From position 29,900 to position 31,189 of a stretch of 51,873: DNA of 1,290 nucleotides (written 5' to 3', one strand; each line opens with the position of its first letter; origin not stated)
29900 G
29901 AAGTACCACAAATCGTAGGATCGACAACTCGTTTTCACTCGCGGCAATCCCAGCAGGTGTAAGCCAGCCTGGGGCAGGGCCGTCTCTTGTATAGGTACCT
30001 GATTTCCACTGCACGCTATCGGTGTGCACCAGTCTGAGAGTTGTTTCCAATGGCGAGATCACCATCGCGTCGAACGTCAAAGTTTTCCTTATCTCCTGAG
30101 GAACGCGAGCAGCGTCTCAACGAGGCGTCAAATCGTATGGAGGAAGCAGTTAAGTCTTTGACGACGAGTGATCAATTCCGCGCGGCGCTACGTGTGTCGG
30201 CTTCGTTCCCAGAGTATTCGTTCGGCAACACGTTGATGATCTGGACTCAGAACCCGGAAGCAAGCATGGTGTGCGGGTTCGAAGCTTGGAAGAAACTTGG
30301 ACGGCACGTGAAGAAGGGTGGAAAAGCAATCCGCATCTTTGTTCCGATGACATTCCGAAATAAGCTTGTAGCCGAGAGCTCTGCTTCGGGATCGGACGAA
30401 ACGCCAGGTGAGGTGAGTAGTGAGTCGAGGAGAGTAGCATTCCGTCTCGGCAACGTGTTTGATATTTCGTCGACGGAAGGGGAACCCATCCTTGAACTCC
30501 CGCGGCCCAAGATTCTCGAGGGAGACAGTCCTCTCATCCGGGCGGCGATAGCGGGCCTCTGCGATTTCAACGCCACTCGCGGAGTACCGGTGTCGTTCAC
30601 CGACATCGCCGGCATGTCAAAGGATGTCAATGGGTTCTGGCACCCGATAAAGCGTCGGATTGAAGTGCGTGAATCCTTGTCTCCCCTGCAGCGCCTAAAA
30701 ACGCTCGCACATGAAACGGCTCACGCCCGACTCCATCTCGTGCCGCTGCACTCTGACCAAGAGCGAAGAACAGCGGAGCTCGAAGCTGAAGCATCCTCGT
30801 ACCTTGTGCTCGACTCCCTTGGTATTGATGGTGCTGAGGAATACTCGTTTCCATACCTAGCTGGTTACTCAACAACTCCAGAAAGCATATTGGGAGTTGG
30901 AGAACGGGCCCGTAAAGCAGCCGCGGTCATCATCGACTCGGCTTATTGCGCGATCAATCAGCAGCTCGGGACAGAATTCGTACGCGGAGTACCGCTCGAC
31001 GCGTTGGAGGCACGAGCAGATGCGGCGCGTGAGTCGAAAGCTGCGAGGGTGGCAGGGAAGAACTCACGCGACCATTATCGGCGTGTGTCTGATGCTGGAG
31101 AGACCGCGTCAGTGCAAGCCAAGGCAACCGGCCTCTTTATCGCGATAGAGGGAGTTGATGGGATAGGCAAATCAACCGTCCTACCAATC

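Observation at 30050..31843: Three-module fusion: ArdC-like ssDNA-binding domain + HExxH protease + thymidylate kinase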

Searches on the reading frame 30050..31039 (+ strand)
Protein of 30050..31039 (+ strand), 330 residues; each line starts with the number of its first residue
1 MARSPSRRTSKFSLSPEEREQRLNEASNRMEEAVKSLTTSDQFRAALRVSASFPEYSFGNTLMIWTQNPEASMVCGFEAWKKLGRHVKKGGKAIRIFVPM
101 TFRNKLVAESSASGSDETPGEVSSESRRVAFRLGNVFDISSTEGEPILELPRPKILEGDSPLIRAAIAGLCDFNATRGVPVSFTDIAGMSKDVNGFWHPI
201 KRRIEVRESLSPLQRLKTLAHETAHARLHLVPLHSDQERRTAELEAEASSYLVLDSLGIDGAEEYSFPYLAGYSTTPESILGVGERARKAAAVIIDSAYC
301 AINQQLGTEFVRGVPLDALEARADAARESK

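Call 28: search_solved_structures(query=window:30050-31039:+, max_evalue=10, show_alignments=3)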
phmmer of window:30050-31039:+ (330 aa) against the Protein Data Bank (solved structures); distinct sequences matched with E-value up to 10: 3.
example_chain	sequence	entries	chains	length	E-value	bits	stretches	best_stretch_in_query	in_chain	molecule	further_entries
3utt_E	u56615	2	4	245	0.7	12.1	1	47-111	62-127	1E6 TCR Beta Chain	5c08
3utp_E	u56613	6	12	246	0.71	12.1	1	47-111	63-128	1E6 TCR beta chain | Human T-cell Receptor, Class I, Heavy beta Chain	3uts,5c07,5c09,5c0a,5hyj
5c0b_E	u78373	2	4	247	0.72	12.1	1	47-111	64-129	1E6 TCR Beta Chain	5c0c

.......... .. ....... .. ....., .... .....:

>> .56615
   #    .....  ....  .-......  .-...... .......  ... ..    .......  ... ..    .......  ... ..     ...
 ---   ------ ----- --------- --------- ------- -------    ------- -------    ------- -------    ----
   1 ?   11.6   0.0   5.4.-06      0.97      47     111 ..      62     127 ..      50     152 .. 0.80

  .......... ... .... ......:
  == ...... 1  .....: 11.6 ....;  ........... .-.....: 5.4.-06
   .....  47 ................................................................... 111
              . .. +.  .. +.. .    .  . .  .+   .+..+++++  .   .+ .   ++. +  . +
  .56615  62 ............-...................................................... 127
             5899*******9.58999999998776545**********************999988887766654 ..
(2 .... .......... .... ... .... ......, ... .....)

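Call 31: search_solved_structures(query=A2, max_evalue=1, show_alignments=2)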
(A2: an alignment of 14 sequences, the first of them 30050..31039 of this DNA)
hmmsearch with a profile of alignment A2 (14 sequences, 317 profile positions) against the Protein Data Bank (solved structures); distinct sequences matched with E-value up to 1: 6.
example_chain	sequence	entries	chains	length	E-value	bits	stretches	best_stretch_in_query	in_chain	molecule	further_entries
6sna_A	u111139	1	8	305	5.7e-07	32.1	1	79-293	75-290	ArdC protein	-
6i89_A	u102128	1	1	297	9.8e-07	31.4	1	79-287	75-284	ArdC protein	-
3dte_A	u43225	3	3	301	0.034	16.4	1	169-222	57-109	IrrE protein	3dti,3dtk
7y1c_A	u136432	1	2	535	0.073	15.4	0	226-268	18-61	phage connector protein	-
4ljy_A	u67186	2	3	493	0.6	12.4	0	194-251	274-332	Pre-mRNA-processing ATP-dependent RNA helicase PRP5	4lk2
8slm_A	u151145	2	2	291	0.7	12.1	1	186-222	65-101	Zn dependent hydrolase fused to HTH domain, IrrE ortholog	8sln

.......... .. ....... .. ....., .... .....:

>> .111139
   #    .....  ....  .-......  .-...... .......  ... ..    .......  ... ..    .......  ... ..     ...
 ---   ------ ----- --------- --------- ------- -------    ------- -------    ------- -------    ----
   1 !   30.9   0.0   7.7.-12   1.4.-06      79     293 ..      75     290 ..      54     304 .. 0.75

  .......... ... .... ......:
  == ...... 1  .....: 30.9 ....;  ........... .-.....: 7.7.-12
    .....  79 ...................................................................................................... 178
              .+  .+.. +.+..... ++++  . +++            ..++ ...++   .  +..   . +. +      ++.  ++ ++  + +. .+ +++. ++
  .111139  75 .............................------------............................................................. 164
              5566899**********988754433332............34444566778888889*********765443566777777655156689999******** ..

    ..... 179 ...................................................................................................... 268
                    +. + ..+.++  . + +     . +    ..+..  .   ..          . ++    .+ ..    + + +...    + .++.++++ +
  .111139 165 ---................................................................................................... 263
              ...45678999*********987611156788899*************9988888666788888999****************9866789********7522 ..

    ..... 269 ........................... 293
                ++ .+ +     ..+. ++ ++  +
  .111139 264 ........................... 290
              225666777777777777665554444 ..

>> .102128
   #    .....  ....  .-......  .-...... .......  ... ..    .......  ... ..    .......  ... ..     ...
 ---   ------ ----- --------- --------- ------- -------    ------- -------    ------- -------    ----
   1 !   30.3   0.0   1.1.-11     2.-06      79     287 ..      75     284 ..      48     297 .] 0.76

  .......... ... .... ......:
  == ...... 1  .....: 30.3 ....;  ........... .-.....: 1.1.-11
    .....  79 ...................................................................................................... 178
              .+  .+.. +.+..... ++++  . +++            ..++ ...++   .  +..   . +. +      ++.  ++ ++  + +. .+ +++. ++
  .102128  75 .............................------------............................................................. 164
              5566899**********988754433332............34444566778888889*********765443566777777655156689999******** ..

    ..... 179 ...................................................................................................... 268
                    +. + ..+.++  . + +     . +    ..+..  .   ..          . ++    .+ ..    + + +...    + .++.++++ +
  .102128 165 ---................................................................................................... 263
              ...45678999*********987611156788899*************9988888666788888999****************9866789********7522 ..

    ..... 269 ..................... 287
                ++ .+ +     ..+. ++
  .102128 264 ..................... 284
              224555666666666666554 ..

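Call 75: predict_structure(alignment_id=A2)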
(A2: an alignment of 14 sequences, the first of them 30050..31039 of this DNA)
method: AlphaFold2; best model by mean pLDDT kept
length: 330 residues; sequences in the alignment: 14
mean_pLDDT: 75.7   pTM: 0.71
mean pLDDT of the five models: 75.7, 75.3, 74.6, 73.5, 72.4
residues with pLDDT >= 90: 74; 70-90: 160; 50-70: 50; < 50: 46
segments of 3 or more residues with pLDDT < 50: 1-12, 109-115, 310-330
pLDDT, mean of each block of 10 residues (from residue 1): 34 65 81 73 79 82 88 86 89 88 59 48 59 88 77 60 90 93 85 87 93 92 90 79 87 84 68 67 84 87 70 41 44
secondary structure, 60 per line:
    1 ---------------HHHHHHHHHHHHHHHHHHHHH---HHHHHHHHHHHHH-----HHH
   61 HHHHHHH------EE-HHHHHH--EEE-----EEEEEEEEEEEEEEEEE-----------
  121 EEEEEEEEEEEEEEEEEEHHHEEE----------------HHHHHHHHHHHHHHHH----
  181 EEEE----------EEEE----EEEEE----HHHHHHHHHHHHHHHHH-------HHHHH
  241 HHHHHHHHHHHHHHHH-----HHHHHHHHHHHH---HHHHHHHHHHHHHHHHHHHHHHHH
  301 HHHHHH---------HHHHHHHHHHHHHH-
elements in order: H16-36 H40-52 H58-67 H77-82 E85-87 E93-109 E121-138 E142-144 H161-176 E181-184 E195-198 E203-207 H212-228 H236-256 H262-273 H277-306 H316-329

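Call 78: fold_search(model_id=the predicted structure, library=pdb)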
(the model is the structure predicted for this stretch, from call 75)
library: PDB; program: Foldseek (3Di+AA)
matches with E <= 10: 236; with E <= 0.001: 3
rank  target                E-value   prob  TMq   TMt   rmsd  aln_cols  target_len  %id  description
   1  6i89                  1.2e-08  1.00  0.44  0.51   6.1       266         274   18  Crystal structure of Antirestriction ArdC protein from R388 plasmid. Metal-free structure. (released 2020-03-18)
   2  6sna_A                9.7e-08  1.00  0.42  0.50   6.5       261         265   19  Crystal structure of Antirestriction ArdC protein from R388 plasmid. Mn(II)-bound structure. (released 2020-04-15)
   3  6sna_F                5.0e-07  1.00  0.40  0.52   7.3       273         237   18  Crystal structure of Antirestriction ArdC protein from R388 plasmid. Mn(II)-bound structure. (released 2020-04-15)
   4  6cz6_D                1.7e-02  0.89  0.18  0.18  12.2       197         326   15  Mycobacterium tuberculosis transcriptional regulator (released 2019-04-17)
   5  6cz6_A                2.2e-02  0.80  0.17  0.17  12.1       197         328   15  Mycobacterium tuberculosis transcriptional regulator (released 2019-04-17)
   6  6cyy_A                3.4e-02  0.75  0.17  0.17  10.9       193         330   16  Mycobacterium tuberculosis transcriptional regulator (released 2019-04-17)
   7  6cz6_C                3.6e-02  0.96  0.19  0.19   9.2       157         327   16  Mycobacterium tuberculosis transcriptional regulator (released 2019-04-17)
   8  6cyj_A                5.8e-02  0.72  0.18  0.18  11.9       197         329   16  Mycobacterium tuberculosis transcriptional regulator (released 2019-04-17)
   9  5d1t                  6.4e-02  0.82  0.18  0.13  10.9       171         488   19  Anthrax toxin lethal factor with hydroxamic acid inhibitor (released 2015-11-11)
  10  3dte                  6.8e-02  0.97  0.21  0.27  13.2       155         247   18  Crystal structure of the IRRE protein, a central regulator of DNA damage repair in deinococcaceae (released 2009-02-10)
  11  6d2s                  6.8e-02  0.66  0.17  0.20  11.6       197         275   16  Mycobacterium tuberculosis transcriptional regulator (released 2019-04-17)
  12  8sln_A                1.5e-01  0.85  0.19  0.25  10.9       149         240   18  Crystal structure of Deinococcus geothermalis PprI complexed with ssDNA (released 2024-03-13)
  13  4qhf                  2.2e-01  0.84  0.16  0.40   6.9        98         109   12  Crystal structure of Methanocaldococcus jannaschii monomeric selecase (released 2014-07-16)
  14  3dti                  2.5e-01  0.41  0.17  0.21  11.7       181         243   15  Crystal structure of the IRRE protein, a central regulator of DNA damage repair in deinococcaceae (released 2009-02-10)
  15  4qhj_A                3.1e-01  0.89  0.16  0.41   6.1        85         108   14  Crystal structure of Methanocaldococcus jannaschii selecase mutant I100F+H107F (released 2014-07-16)
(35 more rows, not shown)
